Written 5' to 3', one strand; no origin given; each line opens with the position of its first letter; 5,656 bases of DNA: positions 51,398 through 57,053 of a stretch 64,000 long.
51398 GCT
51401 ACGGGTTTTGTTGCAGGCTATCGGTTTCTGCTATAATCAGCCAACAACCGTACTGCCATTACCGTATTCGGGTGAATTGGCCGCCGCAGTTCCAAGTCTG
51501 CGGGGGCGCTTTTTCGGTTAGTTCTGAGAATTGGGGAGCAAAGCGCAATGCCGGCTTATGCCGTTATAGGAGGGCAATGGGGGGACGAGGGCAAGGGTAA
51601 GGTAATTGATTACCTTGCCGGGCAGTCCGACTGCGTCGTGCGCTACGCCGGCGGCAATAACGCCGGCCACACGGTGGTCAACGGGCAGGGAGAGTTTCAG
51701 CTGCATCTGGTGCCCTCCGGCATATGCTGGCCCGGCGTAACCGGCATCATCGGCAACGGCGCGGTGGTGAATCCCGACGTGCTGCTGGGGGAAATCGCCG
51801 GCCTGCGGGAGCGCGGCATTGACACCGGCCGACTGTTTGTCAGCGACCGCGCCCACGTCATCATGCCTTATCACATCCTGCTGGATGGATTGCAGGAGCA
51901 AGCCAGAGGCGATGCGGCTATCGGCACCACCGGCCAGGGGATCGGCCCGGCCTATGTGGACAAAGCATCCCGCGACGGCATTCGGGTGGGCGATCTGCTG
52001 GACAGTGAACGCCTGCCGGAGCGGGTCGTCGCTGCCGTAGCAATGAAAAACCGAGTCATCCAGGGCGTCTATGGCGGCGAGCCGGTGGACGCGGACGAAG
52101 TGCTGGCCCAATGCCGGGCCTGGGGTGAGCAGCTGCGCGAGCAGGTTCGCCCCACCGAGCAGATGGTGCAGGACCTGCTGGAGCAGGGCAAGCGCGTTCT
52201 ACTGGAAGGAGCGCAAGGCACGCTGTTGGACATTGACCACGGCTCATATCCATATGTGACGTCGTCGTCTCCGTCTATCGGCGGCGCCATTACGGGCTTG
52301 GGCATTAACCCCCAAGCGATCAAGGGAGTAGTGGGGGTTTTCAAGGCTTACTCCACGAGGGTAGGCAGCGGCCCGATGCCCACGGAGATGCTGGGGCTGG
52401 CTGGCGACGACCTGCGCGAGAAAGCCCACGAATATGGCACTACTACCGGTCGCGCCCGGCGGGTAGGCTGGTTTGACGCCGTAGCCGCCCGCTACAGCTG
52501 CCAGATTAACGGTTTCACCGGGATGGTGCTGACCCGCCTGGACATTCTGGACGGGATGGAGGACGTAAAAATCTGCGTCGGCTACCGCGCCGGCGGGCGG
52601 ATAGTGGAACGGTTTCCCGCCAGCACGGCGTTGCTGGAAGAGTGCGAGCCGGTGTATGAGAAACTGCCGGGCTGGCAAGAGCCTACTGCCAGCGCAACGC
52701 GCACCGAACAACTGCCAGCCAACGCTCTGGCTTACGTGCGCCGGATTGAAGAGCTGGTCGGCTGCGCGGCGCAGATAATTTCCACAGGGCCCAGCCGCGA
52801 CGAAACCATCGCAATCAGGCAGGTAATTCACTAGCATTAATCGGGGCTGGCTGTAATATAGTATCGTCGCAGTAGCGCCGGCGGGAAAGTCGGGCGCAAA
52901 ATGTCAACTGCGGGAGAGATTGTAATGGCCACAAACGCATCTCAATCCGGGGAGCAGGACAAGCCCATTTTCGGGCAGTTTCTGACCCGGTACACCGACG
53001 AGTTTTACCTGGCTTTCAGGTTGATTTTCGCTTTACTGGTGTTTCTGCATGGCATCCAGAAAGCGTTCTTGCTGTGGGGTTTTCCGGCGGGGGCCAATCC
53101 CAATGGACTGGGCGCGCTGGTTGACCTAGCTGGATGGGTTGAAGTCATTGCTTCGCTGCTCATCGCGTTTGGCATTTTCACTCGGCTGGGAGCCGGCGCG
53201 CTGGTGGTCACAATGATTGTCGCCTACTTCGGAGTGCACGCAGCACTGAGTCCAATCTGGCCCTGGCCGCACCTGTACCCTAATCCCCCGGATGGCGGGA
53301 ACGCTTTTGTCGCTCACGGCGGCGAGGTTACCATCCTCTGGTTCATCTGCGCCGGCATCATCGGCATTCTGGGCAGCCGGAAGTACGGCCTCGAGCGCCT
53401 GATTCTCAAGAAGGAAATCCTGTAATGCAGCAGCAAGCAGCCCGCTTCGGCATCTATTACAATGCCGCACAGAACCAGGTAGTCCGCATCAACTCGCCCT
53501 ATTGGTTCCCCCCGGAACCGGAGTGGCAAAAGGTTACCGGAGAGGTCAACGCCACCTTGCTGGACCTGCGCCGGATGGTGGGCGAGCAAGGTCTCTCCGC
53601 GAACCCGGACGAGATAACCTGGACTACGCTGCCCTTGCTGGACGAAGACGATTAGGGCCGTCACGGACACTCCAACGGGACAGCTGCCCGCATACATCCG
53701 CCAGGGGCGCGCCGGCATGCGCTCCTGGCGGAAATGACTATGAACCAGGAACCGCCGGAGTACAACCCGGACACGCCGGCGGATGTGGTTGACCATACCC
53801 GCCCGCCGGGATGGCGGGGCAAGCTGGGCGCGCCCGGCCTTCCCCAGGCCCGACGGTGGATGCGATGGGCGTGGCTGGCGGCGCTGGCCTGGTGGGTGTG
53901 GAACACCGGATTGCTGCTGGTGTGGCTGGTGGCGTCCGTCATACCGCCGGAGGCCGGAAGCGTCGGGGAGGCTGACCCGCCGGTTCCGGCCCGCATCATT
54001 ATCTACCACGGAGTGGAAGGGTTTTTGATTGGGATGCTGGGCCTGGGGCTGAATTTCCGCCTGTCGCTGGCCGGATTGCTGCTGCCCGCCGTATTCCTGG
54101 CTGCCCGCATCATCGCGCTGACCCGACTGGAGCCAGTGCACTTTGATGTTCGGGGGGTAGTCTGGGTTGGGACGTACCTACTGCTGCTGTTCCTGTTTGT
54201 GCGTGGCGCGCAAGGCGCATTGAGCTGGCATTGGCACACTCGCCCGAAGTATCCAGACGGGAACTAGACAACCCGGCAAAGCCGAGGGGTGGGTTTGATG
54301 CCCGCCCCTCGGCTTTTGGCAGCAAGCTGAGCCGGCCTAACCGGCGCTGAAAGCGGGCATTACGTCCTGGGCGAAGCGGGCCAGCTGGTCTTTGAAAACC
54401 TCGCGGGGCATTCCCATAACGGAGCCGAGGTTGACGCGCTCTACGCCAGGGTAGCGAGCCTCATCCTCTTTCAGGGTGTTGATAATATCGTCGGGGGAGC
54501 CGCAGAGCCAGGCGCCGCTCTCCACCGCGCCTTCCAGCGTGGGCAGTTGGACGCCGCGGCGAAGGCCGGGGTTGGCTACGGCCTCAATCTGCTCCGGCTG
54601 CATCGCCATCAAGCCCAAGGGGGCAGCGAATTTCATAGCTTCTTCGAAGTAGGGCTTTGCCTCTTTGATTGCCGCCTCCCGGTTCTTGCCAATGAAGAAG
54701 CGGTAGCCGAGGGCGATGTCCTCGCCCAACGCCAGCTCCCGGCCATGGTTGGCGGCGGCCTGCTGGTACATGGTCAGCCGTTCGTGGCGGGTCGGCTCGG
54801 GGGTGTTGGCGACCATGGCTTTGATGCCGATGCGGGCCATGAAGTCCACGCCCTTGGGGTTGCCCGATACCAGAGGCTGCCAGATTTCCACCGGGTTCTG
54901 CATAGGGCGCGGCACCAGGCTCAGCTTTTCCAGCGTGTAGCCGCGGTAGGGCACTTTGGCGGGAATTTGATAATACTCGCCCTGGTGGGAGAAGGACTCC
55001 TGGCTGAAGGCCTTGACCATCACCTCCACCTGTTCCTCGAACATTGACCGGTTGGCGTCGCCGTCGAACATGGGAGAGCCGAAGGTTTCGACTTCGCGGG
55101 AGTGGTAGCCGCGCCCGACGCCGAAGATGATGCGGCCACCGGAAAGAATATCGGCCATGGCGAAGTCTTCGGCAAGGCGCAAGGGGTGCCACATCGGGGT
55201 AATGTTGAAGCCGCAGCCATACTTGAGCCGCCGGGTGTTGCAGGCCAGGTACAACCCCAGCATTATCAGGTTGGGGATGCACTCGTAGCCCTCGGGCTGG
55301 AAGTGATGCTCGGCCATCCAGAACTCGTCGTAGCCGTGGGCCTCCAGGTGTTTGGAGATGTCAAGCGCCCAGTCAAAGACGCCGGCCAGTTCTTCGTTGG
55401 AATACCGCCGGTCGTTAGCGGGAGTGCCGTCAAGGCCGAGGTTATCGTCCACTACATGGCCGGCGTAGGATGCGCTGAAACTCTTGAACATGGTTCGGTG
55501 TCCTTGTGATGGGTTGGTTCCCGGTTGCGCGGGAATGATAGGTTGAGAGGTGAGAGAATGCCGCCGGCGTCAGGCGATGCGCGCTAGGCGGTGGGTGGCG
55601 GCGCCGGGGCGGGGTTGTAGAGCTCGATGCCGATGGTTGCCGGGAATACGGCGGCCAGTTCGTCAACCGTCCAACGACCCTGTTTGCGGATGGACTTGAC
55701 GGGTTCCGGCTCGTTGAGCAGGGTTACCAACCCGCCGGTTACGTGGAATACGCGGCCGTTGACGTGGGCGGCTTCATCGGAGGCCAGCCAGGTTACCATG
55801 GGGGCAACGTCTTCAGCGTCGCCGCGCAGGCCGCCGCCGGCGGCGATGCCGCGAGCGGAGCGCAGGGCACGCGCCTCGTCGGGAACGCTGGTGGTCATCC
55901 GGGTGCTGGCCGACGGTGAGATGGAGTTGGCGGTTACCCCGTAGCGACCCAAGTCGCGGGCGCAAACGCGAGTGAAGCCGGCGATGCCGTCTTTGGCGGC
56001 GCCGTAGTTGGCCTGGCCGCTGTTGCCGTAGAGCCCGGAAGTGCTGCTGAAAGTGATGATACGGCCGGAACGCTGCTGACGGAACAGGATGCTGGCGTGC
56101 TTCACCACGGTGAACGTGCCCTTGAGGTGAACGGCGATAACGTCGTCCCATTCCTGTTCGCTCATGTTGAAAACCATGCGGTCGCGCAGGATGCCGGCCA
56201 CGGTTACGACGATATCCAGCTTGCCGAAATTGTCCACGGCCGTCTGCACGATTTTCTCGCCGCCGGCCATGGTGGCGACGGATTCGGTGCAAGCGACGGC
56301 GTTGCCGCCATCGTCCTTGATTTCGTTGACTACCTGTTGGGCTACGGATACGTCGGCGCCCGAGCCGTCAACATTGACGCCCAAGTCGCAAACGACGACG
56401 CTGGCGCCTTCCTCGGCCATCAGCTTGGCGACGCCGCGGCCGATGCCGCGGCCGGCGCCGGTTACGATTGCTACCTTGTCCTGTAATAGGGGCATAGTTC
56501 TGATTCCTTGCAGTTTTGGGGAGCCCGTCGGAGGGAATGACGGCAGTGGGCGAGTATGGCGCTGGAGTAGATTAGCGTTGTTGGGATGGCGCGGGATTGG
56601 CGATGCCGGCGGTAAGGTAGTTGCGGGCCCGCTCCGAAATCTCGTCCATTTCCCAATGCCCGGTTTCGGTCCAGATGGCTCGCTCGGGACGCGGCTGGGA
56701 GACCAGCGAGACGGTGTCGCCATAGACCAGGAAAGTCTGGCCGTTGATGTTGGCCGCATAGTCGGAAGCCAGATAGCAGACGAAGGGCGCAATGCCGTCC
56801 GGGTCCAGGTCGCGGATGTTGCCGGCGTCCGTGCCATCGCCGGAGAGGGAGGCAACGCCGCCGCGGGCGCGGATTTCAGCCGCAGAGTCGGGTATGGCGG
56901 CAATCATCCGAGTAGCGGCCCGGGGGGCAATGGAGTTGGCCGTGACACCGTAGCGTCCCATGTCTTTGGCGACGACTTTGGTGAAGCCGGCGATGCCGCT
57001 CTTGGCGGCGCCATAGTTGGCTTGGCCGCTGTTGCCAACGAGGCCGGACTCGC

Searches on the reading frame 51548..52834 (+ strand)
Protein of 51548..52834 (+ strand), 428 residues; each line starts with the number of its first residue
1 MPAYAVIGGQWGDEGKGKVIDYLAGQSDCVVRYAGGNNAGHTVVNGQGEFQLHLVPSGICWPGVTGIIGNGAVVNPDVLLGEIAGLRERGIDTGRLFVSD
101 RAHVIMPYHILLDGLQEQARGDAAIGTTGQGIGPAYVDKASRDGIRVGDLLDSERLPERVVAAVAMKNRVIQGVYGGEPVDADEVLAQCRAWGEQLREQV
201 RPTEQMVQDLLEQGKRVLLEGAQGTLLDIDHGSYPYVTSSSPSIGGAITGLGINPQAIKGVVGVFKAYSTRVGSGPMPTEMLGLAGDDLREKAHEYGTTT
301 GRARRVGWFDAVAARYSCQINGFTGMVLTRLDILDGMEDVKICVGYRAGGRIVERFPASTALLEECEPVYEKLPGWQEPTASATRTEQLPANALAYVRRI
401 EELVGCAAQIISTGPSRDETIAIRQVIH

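Call 41: search_protein_families(library=pfam, proteins=[window:51548-52834:+])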
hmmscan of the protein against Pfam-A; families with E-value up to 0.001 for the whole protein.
window:51548-52834:+ (428 aa): 1 family
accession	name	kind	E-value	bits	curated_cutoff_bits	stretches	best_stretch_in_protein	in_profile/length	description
PF00709.27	Adenylsucc_synt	-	1.6e-176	587.6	27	1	5-421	1-416/416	Adenylosuccinate synthetase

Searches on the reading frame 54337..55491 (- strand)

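Call 41: search_protein_families(library=pfam, proteins=[window:54337-55491:-])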
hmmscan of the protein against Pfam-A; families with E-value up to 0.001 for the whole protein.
window:54337-55491:- (384 aa): 1 family
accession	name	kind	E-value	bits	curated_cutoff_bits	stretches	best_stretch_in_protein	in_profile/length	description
PF00296.26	Bac_luciferase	-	2.5e-47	162.2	27.9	1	38-342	21-306/314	Luciferase-like monooxygenase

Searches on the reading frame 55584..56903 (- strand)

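Call 41: search_protein_families(library=pfam, proteins=[window:55584-56903:-])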
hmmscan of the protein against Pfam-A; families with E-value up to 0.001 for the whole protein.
window:55584-56903:- (439 aa): 3 families
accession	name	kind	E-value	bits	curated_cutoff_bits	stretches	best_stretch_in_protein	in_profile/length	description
PF13561.12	adh_short_C2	-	1.4e-44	152.9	27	1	149-392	1-235/236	Enoyl-(Acyl carrier protein) reductase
PF00106.31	adh_short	-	8.7e-43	146.5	26.6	1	143-340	1-190/195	short chain dehydrogenase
PF08659.16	KR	-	1.7e-20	74.1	22.6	1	146-312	4-161/180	KR domain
